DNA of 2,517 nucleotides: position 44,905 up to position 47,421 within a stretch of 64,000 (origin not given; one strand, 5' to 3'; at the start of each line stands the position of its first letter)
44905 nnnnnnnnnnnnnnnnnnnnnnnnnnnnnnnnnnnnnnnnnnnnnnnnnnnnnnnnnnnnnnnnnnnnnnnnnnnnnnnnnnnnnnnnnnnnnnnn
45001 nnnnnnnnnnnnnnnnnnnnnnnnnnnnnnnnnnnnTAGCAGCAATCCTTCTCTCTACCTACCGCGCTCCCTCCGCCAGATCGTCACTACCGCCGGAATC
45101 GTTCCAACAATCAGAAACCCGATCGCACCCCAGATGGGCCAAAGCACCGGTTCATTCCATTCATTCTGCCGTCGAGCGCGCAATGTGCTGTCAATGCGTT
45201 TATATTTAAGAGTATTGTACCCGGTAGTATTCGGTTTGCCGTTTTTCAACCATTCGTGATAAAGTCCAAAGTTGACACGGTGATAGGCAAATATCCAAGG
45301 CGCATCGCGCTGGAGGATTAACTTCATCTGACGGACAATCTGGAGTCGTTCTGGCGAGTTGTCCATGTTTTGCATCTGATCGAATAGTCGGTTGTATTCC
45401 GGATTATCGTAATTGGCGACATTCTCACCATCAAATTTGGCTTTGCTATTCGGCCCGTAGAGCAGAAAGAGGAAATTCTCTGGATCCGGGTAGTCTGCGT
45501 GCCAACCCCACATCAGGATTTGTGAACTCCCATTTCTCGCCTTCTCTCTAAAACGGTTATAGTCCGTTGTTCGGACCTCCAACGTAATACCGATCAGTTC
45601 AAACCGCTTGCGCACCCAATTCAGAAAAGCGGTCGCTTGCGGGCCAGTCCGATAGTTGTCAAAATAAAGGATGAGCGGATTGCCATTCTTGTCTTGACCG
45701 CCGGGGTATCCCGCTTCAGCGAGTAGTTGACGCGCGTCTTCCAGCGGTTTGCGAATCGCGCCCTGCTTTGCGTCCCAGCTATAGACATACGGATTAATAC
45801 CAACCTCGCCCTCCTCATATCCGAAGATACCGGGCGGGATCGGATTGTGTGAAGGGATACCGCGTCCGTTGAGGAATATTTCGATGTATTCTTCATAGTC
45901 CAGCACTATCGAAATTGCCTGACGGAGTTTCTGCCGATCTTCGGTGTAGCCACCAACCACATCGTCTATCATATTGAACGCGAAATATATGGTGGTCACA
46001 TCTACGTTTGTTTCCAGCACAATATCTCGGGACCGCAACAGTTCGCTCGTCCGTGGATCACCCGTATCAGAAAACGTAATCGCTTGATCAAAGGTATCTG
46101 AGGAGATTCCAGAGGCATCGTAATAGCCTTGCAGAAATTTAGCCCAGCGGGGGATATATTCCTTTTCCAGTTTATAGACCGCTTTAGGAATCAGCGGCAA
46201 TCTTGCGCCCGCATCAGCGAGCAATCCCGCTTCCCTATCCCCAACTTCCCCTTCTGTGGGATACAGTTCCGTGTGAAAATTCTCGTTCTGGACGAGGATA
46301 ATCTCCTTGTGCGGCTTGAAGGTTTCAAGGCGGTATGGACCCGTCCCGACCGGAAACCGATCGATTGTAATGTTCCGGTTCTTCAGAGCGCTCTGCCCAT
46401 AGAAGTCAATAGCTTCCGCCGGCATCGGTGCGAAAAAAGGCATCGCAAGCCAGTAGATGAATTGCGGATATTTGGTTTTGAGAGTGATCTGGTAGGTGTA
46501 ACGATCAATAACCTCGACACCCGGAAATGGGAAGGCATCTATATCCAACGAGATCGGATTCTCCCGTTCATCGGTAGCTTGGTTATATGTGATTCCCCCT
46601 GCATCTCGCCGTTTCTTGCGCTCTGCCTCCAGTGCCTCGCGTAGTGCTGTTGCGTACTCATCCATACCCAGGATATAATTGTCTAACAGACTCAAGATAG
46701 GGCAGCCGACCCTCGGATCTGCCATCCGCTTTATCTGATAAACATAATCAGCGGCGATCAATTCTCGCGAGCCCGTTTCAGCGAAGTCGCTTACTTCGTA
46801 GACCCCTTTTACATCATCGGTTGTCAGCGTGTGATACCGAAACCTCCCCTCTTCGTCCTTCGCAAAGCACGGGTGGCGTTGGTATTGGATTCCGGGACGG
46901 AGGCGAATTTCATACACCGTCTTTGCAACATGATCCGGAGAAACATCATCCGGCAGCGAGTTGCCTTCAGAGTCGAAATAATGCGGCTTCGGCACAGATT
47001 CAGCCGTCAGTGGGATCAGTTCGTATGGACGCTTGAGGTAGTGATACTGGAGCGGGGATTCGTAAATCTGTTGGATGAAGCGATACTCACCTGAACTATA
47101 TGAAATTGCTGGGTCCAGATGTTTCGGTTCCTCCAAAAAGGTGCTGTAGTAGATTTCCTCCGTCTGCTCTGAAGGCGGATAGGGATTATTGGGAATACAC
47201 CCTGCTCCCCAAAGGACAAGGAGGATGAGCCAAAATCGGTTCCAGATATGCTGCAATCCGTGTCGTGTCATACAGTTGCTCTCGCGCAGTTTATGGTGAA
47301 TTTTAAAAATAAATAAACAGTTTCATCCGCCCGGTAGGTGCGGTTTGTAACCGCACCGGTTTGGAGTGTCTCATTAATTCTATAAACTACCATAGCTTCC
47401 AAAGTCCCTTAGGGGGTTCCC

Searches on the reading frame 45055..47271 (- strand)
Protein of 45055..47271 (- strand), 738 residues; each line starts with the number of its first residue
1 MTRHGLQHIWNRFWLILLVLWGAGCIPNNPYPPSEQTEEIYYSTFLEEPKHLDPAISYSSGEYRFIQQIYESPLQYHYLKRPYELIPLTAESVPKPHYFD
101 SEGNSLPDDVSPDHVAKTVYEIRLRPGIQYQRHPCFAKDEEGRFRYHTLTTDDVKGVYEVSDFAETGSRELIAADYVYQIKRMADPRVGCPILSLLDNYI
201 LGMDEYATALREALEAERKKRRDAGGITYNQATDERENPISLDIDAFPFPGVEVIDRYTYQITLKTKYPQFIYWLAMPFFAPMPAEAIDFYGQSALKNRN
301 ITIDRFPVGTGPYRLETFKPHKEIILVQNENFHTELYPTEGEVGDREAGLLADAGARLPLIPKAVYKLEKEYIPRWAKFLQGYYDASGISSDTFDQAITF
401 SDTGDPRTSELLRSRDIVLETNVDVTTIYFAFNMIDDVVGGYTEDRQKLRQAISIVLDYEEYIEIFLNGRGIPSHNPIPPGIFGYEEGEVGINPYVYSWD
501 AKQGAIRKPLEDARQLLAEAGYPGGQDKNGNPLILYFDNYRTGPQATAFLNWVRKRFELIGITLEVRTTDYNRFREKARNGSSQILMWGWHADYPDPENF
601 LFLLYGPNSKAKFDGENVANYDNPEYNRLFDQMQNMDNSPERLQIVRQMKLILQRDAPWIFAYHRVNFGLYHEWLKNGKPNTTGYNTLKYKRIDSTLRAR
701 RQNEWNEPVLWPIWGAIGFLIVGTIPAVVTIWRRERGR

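Call 27: search_protein_families(library=pfam, proteins=[window:45055-47271:-])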
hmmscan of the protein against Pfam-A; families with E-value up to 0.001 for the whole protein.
window:45055-47271:- (738 aa): 1 family
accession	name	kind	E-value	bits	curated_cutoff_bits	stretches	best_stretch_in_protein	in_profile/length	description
PF00496.27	SBP_bac_5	-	3.6e-48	165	32.4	1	171-610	35-366/368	Bacterial extracellular solute-binding proteins, family 5 Middle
